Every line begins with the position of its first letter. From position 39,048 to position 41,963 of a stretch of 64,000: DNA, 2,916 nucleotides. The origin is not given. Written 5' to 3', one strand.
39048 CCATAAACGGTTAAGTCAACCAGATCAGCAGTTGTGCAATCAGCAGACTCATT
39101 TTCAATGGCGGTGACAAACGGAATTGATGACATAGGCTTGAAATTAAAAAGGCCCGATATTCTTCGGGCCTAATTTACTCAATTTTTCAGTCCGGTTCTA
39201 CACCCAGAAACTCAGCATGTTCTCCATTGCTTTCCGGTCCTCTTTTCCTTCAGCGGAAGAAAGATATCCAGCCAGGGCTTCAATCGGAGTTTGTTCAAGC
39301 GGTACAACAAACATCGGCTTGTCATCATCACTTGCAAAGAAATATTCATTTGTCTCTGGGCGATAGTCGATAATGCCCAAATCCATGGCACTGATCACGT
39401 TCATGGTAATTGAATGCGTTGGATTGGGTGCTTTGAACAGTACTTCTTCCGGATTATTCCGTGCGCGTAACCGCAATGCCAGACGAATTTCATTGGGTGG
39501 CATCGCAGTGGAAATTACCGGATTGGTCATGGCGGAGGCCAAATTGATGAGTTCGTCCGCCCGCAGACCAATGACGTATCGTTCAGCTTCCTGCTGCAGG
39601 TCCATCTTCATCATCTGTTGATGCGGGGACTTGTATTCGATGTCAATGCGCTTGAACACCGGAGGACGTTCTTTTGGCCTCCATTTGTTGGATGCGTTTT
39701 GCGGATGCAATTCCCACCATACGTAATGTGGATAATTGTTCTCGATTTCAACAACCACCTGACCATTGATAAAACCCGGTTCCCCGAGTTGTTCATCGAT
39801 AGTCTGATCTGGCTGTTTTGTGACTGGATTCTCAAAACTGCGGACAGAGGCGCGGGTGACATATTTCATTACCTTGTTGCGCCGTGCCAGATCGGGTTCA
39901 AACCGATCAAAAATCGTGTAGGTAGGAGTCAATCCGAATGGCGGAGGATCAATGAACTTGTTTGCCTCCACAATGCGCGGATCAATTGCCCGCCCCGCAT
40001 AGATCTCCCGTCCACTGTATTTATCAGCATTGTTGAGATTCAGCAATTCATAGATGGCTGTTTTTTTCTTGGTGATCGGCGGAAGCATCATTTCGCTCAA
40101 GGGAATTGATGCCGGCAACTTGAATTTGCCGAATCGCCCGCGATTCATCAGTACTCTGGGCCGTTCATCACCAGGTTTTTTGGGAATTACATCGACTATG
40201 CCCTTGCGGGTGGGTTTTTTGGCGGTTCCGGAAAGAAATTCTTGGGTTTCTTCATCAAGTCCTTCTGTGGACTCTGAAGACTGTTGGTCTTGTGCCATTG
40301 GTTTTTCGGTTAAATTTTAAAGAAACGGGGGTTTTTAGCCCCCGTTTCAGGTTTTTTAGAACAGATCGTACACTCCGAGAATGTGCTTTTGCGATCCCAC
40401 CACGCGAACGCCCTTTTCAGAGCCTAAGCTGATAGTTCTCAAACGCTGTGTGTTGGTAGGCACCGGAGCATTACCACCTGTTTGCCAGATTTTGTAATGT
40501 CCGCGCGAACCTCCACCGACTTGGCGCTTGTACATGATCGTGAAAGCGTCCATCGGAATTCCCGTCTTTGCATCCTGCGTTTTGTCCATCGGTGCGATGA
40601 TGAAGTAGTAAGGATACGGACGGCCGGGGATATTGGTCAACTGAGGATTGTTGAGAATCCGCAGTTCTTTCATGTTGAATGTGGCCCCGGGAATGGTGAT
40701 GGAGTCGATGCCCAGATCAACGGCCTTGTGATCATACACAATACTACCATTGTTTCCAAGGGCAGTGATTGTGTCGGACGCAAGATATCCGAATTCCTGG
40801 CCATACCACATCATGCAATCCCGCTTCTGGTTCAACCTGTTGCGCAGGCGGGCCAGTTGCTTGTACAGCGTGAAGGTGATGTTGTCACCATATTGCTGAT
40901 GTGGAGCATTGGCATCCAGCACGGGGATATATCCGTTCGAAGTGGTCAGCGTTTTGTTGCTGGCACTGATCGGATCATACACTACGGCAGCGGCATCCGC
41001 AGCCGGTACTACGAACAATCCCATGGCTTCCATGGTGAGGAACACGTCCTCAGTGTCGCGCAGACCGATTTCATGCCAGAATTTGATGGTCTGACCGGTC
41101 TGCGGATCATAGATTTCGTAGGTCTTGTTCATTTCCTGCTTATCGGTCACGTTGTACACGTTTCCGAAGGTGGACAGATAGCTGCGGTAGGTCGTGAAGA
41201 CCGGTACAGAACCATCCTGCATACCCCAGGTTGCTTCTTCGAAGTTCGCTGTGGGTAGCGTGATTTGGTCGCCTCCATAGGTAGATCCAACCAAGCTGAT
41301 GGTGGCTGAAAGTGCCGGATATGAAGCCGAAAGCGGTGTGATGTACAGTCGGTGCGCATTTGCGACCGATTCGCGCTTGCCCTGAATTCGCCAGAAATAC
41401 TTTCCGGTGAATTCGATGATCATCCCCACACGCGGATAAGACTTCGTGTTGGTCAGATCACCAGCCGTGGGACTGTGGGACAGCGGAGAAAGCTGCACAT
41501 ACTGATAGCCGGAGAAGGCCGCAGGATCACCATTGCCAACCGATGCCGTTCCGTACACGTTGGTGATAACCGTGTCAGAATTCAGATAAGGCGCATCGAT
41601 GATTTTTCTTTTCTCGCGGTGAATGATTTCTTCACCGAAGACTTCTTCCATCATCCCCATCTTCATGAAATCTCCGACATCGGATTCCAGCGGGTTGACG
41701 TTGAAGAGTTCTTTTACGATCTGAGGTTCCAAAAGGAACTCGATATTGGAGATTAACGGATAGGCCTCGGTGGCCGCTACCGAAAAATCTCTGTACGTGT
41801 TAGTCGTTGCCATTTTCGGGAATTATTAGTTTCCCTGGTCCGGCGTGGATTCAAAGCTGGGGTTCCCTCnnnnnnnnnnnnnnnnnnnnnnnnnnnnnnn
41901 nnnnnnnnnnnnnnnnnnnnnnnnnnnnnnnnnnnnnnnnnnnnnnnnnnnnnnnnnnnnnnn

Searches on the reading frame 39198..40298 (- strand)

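Call 13: search_protein_families(library=pfam, proteins=[window:39198-40298:-], max_evalue=0.01)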
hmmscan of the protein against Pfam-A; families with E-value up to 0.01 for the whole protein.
window:39198-40298:- (366 aa): 1 family
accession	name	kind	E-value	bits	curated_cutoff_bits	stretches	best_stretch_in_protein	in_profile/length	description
PF01304.22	Gas_vesicle_C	-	0.0043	17.3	21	1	14-28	4-18/33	Gas vesicles protein GVPc repeated domain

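Call 14: search_protein_families(library=phrogs, proteins=[window:39198-40298:-], max_evalue=0.001)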
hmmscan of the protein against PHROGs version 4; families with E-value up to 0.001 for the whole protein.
window:39198-40298:- (366 aa): 0 families

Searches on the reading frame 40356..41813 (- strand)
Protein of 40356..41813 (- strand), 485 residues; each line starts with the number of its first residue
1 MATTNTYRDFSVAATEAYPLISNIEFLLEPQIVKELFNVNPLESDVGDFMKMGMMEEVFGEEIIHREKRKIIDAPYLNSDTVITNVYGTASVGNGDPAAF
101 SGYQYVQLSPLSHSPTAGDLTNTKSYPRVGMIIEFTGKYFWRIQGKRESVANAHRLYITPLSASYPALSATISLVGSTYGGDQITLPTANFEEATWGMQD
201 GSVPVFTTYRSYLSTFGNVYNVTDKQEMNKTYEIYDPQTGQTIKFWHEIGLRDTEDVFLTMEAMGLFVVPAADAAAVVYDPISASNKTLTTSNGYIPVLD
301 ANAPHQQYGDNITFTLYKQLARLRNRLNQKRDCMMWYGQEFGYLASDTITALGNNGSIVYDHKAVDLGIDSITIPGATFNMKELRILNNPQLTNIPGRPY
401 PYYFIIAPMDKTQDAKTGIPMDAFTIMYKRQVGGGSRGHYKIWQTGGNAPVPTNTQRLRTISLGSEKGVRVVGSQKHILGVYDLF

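Call 13: search_protein_families(library=pfam, proteins=[window:40356-41813:-], max_evalue=0.01)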
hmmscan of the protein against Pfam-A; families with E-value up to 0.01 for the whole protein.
window:40356-41813:- (485 aa): 0 families

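Call 14: search_protein_families(library=phrogs, proteins=[window:40356-41813:-], max_evalue=0.001)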
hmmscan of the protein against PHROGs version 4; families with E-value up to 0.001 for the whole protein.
window:40356-41813:- (485 aa): 1 family
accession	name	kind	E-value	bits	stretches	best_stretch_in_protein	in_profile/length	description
phrog_13704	-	head and packaging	2.2e-06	27.5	1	188-479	158-444/452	virion structural protein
